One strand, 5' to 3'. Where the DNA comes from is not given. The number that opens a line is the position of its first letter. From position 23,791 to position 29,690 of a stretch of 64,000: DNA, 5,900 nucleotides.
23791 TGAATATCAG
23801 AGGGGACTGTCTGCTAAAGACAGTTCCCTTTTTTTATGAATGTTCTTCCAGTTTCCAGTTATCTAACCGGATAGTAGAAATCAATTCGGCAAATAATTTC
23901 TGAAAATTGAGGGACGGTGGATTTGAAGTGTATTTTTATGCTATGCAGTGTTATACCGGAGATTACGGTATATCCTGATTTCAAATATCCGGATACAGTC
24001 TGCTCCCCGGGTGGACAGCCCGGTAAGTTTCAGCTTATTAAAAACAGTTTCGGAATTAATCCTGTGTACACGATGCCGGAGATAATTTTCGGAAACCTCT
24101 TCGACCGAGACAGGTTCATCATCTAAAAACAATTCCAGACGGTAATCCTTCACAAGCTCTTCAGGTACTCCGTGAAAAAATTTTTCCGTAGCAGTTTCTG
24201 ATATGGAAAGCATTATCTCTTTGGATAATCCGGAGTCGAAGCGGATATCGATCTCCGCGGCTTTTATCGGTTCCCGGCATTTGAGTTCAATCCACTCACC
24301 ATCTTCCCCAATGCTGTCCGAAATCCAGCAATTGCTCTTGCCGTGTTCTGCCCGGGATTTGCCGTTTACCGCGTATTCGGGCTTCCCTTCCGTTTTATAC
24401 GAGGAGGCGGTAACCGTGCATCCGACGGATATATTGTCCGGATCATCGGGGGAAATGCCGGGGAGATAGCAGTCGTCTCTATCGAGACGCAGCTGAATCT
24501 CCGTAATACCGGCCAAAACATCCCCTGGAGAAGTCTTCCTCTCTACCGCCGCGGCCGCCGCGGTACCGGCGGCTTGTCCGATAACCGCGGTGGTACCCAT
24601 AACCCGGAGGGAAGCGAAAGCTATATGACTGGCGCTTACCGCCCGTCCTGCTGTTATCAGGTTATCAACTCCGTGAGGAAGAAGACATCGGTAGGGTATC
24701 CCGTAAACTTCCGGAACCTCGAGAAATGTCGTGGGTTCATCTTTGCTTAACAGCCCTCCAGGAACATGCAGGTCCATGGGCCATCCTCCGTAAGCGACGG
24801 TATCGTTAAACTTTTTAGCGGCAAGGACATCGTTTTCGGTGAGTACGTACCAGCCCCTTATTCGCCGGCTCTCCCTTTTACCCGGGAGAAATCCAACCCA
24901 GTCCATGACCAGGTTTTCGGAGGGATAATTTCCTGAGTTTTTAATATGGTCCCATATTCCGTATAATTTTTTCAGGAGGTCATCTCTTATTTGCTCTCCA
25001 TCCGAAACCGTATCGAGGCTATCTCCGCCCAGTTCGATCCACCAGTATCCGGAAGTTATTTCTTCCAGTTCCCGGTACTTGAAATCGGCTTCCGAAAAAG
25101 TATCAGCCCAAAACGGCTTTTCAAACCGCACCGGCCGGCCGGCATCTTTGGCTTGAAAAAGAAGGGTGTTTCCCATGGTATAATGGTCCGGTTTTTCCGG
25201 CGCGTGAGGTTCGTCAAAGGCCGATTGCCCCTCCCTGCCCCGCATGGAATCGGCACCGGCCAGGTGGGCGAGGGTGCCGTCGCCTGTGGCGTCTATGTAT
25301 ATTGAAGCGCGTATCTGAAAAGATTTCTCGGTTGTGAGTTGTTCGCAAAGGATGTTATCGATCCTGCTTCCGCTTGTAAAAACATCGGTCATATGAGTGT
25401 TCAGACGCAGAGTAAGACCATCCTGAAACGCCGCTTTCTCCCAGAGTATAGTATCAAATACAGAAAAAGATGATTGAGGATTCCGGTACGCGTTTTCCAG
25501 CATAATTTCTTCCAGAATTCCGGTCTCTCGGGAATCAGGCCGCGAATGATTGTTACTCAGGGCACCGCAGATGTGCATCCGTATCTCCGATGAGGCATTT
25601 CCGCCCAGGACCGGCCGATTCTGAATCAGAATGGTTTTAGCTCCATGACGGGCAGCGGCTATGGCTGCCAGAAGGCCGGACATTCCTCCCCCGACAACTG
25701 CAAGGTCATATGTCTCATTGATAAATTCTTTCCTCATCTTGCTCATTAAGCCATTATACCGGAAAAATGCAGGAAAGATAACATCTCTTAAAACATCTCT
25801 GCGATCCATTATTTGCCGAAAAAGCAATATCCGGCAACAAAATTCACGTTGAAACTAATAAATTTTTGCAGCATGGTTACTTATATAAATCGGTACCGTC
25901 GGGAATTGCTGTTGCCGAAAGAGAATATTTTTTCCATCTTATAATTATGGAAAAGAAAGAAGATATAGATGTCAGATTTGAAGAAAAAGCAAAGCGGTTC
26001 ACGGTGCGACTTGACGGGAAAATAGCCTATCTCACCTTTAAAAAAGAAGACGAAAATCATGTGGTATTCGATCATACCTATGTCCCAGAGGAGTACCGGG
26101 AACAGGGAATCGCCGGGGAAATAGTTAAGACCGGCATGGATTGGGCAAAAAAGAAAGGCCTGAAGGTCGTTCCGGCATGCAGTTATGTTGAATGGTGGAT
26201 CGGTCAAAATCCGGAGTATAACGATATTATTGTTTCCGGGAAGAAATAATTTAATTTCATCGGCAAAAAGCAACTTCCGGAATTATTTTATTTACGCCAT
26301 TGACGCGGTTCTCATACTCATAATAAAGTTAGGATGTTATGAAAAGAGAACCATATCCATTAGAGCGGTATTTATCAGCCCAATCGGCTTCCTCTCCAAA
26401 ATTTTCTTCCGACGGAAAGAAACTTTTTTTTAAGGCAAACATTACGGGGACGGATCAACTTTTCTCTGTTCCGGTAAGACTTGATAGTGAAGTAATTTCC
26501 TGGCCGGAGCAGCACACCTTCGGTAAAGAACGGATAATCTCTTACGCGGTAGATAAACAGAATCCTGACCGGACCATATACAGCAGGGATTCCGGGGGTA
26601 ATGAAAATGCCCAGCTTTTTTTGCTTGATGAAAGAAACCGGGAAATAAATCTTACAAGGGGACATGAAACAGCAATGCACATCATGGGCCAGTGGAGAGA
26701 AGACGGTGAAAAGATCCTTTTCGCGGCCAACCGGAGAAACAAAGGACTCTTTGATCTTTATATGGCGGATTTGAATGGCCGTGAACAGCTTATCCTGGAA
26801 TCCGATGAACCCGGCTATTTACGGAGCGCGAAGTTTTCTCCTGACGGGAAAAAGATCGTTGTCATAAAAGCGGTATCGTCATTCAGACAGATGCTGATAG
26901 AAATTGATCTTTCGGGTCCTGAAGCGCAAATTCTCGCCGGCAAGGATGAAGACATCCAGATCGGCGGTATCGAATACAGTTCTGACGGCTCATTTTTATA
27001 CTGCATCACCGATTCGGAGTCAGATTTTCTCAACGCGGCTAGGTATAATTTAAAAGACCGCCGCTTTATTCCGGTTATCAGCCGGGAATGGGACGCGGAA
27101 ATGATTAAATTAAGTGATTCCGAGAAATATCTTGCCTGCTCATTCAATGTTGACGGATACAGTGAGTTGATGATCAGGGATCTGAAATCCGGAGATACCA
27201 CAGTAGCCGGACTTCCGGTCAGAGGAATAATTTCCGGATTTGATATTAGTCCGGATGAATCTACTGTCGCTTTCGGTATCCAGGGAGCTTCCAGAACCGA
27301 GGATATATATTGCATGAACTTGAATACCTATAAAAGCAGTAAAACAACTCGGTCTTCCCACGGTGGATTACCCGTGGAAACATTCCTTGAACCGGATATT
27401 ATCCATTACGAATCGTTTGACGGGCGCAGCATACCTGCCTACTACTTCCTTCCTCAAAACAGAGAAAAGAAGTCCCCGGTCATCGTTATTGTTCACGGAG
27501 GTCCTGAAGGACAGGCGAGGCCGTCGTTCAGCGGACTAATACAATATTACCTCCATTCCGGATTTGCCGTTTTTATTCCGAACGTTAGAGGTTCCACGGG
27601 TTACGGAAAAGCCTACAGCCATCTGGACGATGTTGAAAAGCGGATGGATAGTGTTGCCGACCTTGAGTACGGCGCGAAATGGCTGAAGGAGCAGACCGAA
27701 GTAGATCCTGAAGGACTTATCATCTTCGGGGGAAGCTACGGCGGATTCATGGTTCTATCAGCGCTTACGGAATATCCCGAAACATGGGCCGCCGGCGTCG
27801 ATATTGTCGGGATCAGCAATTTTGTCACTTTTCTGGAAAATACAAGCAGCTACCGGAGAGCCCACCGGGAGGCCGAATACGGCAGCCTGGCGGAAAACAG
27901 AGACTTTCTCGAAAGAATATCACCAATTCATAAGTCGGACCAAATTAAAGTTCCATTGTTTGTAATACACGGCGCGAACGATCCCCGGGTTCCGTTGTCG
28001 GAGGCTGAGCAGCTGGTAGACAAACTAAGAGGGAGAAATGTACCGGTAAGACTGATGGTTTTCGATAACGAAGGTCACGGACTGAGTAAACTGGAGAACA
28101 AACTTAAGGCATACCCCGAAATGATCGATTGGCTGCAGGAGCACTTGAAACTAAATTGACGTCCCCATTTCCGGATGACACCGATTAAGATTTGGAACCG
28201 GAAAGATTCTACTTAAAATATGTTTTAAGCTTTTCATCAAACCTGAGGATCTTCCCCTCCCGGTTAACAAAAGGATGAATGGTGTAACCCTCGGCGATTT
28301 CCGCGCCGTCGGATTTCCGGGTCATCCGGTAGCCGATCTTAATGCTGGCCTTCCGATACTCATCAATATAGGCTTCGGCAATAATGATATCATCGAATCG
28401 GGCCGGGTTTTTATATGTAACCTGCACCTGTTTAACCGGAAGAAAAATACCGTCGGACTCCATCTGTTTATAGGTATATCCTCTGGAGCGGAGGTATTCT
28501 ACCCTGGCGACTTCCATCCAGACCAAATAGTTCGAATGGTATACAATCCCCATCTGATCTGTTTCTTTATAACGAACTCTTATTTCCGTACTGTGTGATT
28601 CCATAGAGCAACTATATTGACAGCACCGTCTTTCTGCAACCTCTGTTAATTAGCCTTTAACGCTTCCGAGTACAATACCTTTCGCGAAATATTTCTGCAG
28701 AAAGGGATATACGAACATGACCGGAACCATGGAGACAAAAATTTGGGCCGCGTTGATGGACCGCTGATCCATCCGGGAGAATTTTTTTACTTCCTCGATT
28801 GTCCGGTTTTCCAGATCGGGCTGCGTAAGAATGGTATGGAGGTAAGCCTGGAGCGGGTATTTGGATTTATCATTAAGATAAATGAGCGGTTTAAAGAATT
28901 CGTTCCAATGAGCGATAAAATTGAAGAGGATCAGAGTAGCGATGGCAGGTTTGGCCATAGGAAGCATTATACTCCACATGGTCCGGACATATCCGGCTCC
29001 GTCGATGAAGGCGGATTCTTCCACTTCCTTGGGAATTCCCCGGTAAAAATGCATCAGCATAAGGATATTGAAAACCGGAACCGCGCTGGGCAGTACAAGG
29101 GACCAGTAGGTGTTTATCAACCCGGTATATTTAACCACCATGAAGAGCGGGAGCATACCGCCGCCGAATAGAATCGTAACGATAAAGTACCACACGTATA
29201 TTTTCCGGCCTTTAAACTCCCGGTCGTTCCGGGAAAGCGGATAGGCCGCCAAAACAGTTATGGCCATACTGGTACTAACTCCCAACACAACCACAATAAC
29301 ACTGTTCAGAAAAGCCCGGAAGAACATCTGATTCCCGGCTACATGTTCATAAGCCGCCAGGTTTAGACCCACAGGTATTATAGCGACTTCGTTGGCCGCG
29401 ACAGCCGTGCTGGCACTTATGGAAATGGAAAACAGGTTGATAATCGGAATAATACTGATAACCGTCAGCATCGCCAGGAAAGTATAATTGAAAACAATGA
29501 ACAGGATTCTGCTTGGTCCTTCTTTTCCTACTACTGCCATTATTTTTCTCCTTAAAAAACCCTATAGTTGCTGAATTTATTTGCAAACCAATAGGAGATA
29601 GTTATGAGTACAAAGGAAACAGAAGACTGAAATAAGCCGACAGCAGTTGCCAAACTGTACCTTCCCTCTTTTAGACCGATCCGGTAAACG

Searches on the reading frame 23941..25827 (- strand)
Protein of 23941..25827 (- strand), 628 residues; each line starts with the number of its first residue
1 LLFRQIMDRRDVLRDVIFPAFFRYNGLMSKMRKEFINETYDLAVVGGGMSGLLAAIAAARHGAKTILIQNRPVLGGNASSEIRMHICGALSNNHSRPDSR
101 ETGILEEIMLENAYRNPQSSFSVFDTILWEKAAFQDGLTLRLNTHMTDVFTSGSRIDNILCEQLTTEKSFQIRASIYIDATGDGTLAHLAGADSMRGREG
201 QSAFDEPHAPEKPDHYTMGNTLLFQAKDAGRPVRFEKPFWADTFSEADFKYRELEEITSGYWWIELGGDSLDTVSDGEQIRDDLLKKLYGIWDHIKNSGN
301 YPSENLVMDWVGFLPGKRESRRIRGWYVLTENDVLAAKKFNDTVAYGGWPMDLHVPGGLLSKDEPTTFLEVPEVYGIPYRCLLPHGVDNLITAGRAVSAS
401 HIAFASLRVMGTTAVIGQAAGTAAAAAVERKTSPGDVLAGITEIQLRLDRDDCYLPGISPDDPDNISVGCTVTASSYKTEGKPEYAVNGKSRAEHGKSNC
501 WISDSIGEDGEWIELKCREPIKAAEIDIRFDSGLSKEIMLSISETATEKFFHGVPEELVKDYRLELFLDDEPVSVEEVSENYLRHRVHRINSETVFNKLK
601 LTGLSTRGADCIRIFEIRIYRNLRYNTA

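Call 9: search_protein_families(library=pfam, proteins=[window:23941-25827:-], max_evalue=0.001)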
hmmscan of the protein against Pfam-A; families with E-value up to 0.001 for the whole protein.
window:23941-25827:- (628 aa): 7 families
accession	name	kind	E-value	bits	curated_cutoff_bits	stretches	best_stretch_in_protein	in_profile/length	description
PF12831.13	FAD_oxidored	-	3.4e-89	300.4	27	1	41-447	1-415/416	FAD dependent oxidoreductase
PF13450.12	NAD_binding_8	-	1.3e-08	35.4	21.9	1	44-81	1-38/68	NAD(P)-binding Rossmann-like domain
PF07992.20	Pyr_redox_2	-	1.3e-08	35.1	26.1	2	41-87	2-190/291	Pyridine nucleotide-disulphide oxidoreductase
PF00890.30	FAD_binding_2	-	4.8e-08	33.1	20.4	1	41-78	1-38/414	FAD binding domain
PF01266.30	DAO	-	1e-06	29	27.9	1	41-80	1-40/353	FAD dependent oxidoreductase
PF01134.28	GIDA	-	1.2e-05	25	22.1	1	41-71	1-31/391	Glucose inhibited division protein A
PF03486.20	HI0933_like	-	0.00068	19.6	50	0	41-75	2-36/244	HI0933-like protein Rossmann domain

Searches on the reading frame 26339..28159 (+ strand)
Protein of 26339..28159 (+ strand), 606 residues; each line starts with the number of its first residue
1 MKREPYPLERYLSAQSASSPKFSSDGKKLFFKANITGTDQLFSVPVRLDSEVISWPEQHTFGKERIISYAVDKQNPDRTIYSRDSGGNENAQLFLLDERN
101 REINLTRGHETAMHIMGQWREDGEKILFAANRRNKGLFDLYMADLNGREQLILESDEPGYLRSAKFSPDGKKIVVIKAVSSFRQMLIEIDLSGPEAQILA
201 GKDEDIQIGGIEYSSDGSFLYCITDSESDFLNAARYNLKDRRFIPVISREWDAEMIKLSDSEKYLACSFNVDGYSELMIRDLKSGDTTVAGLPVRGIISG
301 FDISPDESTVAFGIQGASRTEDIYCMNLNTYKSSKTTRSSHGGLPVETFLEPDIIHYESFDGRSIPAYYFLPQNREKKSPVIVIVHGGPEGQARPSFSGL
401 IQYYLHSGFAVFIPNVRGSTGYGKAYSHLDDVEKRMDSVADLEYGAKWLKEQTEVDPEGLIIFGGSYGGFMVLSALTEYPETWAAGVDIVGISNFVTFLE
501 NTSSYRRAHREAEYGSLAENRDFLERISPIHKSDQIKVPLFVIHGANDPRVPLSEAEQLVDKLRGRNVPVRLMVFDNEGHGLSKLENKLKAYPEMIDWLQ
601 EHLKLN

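Call 9: search_protein_families(library=pfam, proteins=[window:26339-28159:+], max_evalue=0.001)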
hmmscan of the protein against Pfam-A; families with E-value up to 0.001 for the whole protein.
window:26339-28159:+ (606 aa): 12 families
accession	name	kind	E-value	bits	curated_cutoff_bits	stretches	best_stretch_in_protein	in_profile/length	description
PF00326.27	Peptidase_S9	-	9.4e-47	159.7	22.6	1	395-604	1-211/213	Prolyl oligopeptidase family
PF20434.5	BD-FAE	-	8.1e-15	55.3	26.8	1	370-563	4-215/215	BD-FAE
PF00561.26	Abhydrolase_1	-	7.4e-14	52.4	25.8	1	380-481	1-92/245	alpha/beta hydrolase fold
PF01738.24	DLH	-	1.5e-12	48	21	1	365-588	1-194/217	Dienelactone hydrolase family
PF12146.15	Hydrolase_4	-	3.8e-12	46.5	27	1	379-485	4-103/239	Serine aminopeptidase, S33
PF02129.25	Peptidase_S15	-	3.7e-10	40.4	23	1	361-497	1-134/262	X-Pro dipeptidyl-peptidase (S15 family)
PF05448.18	AXE1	-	2.1e-06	27.2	21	1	355-427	59-128/321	Acetyl xylan esterase (AXE1)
PF12697.13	Abhydrolase_6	-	3.1e-05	25.2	26.3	1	382-549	1-177/217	Alpha/beta hydrolase family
PF02897.21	Peptidase_S9_N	-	0.00017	20.9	24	1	80-335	139-410/414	Prolyl oligopeptidase, N-terminal beta-propeller domain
PF07859.19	Abhydrolase_3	-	0.00021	21.6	25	0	444-582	54-208/210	alpha/beta hydrolase fold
PF07676.18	PD40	-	0.0003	21.1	20.9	0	19-42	13-37/38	WD40-like Beta Propeller Repeat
PF00930.27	DPPIV_N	-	0.00066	18.9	22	0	87-175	258-345/354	Dipeptidyl peptidase IV (DPP IV) N-terminal region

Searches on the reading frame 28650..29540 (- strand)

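Call 8: search_protein_families(library=pfam, proteins=[window:28650-29540:-], max_evalue=0.001)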
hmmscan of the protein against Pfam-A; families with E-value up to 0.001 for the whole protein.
window:28650-29540:- (296 aa): 1 family
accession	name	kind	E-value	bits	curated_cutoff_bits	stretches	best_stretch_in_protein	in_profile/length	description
PF00528.27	BPD_transp_1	-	4.4e-09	36.8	26.4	1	117-289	35-182/184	Binding-protein-dependent transport system inner membrane component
